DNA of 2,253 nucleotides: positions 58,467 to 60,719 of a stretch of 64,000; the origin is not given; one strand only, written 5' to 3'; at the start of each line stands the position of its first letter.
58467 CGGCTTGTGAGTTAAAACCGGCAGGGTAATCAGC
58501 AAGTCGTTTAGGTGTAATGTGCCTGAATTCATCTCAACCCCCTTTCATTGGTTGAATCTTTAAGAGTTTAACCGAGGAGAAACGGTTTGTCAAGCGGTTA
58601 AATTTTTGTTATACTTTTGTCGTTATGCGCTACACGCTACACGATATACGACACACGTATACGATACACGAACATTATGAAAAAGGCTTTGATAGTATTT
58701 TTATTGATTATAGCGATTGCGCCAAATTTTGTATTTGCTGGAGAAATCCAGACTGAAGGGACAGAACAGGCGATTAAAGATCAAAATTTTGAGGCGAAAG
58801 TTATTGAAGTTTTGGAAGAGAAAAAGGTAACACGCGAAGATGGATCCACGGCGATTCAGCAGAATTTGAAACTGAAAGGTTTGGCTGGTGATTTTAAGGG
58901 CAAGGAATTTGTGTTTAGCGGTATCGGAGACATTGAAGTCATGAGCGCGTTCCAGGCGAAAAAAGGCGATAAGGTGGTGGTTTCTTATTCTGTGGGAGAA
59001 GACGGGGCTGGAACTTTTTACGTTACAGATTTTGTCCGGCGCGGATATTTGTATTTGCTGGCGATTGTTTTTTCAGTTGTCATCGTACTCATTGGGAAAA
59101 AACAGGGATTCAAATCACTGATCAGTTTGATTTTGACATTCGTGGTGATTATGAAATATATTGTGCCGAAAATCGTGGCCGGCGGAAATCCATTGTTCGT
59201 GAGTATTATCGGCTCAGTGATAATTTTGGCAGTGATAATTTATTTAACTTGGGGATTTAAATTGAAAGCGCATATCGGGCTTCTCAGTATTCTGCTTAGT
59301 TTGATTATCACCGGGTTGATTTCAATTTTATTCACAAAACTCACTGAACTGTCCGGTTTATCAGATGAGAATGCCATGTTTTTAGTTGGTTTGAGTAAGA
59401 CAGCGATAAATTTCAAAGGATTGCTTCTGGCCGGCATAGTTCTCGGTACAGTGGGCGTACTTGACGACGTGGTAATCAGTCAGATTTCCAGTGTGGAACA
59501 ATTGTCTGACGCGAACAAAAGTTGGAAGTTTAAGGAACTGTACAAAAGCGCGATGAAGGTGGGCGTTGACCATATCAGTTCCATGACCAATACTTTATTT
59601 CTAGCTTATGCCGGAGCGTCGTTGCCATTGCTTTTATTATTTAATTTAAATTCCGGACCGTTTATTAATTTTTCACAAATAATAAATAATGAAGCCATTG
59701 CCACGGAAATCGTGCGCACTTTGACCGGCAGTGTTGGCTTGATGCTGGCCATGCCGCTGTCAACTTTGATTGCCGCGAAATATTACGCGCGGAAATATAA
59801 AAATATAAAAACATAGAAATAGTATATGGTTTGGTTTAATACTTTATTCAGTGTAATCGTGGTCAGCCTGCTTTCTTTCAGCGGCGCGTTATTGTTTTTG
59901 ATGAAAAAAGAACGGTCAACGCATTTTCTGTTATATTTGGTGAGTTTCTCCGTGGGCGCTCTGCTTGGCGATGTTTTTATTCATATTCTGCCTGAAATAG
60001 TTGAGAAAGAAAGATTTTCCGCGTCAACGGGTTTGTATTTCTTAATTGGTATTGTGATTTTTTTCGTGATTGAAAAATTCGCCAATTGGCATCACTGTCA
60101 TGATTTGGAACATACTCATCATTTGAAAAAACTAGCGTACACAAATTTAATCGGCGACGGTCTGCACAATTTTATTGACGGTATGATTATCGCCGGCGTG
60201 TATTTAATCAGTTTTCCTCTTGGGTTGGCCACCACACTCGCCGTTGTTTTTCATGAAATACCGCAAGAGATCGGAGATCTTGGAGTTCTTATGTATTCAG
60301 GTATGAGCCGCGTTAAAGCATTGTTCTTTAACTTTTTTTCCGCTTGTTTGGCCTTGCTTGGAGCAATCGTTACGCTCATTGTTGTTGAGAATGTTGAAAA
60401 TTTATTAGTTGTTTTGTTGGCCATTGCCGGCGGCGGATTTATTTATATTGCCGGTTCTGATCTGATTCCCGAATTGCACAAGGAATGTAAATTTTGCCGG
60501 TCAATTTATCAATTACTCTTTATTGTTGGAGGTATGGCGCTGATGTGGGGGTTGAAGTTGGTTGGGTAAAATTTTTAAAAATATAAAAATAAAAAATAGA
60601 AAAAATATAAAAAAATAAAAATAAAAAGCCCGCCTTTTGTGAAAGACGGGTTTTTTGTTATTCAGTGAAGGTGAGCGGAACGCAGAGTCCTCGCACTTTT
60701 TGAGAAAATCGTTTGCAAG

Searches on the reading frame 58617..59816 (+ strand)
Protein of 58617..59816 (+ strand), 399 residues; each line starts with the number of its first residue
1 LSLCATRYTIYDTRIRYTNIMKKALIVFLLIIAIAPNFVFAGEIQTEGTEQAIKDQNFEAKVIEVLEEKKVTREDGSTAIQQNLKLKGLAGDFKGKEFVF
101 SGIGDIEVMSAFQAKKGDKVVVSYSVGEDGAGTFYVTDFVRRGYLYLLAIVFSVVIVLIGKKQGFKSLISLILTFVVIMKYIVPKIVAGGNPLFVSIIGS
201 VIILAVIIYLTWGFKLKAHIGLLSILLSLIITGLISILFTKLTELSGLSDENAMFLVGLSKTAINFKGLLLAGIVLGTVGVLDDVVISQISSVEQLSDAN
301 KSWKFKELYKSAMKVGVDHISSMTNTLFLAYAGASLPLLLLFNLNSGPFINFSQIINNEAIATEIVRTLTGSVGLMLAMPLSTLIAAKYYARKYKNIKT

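Call 65: search_protein_families(library=pfam, proteins=[window:58617-59816:+], max_evalue=0.0001)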
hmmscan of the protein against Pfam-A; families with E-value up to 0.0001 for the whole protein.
window:58617-59816:+ (399 aa): 1 family
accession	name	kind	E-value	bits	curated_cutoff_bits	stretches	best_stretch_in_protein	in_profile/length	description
PF07907.16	YibE_F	-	3.2e-69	233.6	27.2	1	145-387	1-240/241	YibE/F-like protein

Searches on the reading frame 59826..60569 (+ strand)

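Call 65: search_protein_families(library=pfam, proteins=[window:59826-60569:+], max_evalue=0.0001)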
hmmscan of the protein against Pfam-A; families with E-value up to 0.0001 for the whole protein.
window:59826-60569:+ (247 aa): 1 family
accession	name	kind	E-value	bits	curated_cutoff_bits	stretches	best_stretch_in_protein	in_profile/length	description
PF02535.28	Zip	-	4e-46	158.2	35.1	2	92-243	166-322/323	ZIP Zinc transporter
